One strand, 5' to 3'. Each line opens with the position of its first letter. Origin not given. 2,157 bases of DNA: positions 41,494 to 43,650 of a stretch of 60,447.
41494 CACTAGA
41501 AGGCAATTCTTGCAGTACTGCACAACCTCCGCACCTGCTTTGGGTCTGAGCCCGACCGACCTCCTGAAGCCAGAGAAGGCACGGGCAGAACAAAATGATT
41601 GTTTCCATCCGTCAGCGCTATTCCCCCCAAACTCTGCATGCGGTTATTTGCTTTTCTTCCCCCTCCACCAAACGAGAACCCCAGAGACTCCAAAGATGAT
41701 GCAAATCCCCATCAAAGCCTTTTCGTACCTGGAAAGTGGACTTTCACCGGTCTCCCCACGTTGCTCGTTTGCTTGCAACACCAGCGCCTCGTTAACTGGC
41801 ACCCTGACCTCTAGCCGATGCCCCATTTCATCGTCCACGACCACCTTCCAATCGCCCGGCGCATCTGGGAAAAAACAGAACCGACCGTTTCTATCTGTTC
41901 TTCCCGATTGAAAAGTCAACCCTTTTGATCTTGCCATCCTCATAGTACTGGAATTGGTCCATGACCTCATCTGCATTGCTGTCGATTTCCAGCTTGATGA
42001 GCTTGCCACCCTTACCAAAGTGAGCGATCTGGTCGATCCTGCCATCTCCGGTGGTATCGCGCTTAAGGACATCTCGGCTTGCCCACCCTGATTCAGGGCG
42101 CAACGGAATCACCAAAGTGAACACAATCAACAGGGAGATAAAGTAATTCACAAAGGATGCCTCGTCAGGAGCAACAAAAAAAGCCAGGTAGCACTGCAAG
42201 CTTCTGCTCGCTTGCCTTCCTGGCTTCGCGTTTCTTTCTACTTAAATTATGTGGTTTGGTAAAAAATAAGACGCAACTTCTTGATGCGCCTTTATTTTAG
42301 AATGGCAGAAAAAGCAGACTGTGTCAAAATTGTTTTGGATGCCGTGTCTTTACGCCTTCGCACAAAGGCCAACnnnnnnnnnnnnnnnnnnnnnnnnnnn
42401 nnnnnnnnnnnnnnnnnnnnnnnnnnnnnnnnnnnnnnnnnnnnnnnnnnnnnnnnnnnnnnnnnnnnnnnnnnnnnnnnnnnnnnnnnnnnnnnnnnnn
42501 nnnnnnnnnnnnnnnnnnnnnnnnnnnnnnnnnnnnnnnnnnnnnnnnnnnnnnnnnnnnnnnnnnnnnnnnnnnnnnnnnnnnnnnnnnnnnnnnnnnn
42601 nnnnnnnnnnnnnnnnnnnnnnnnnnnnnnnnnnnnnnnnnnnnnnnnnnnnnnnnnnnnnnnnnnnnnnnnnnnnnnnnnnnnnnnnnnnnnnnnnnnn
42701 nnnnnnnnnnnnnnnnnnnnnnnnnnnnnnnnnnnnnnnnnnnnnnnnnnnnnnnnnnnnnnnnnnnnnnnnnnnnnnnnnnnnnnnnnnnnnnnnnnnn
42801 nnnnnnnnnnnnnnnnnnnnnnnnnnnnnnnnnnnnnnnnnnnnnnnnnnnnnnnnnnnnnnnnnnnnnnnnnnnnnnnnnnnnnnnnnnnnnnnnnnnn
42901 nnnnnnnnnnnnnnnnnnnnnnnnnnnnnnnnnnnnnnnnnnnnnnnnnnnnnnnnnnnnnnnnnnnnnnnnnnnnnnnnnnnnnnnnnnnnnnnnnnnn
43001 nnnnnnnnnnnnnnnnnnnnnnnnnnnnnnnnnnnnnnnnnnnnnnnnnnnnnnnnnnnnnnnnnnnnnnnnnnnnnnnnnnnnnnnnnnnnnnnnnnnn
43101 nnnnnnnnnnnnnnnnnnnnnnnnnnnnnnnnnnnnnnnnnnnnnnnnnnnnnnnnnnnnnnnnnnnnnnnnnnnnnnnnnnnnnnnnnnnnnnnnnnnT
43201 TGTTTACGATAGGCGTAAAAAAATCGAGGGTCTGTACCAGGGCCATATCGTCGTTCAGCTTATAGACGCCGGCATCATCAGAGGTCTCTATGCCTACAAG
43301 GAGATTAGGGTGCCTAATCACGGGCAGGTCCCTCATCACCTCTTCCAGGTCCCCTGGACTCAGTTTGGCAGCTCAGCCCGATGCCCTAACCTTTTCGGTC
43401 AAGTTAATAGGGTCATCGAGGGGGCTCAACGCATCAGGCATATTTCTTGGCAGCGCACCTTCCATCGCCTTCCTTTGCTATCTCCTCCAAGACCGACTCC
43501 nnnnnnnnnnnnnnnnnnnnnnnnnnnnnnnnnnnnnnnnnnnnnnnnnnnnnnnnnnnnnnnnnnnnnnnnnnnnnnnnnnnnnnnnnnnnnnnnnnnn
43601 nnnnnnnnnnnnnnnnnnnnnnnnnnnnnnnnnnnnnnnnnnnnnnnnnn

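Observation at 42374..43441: selD is a selenoprotein: an in-frame UGA joins the annotated ORF to a missed 34-codon N-terminus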

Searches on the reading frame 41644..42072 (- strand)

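Call 11: search_protein_families(library=ncbifam, proteins=[window:41644-42072:-], max_evalue=0.00001)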
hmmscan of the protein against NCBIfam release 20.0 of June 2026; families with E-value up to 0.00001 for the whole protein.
window:41644-42072:- (142 aa): 1 family
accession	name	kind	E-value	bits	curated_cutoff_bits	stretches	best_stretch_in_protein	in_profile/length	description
NF058648.1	ECF_sub_HI1622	equivalog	3.4e-13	50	100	1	43-104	43-105/180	NikL family nickel/cobalt ECF transporter subunit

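Call 16: search_protein_families(library=pfam, proteins=[window:41644-42072:-], max_evalue=0.01)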
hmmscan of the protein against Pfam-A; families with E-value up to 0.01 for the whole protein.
window:41644-42072:- (142 aa): 0 families

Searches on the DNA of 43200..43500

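Call 9: search_rna_families(source=window, start=43200, end=43500, threshold=evalue, max_evalue=10, show_alignments=3)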
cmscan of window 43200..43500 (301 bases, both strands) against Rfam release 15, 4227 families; matches with E-value up to 10: 2.
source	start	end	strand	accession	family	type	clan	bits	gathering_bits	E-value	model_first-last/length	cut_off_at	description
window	43297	43343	+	RF00988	mir-657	Gene; miRNA;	-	16.6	69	1.4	1-86/86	no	mir-657 microRNA precursor family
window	43414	43500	-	RF02879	MH_s10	Gene; sRNA;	-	11.6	81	7.3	60-143/143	5'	Mesorhizobail RNA 10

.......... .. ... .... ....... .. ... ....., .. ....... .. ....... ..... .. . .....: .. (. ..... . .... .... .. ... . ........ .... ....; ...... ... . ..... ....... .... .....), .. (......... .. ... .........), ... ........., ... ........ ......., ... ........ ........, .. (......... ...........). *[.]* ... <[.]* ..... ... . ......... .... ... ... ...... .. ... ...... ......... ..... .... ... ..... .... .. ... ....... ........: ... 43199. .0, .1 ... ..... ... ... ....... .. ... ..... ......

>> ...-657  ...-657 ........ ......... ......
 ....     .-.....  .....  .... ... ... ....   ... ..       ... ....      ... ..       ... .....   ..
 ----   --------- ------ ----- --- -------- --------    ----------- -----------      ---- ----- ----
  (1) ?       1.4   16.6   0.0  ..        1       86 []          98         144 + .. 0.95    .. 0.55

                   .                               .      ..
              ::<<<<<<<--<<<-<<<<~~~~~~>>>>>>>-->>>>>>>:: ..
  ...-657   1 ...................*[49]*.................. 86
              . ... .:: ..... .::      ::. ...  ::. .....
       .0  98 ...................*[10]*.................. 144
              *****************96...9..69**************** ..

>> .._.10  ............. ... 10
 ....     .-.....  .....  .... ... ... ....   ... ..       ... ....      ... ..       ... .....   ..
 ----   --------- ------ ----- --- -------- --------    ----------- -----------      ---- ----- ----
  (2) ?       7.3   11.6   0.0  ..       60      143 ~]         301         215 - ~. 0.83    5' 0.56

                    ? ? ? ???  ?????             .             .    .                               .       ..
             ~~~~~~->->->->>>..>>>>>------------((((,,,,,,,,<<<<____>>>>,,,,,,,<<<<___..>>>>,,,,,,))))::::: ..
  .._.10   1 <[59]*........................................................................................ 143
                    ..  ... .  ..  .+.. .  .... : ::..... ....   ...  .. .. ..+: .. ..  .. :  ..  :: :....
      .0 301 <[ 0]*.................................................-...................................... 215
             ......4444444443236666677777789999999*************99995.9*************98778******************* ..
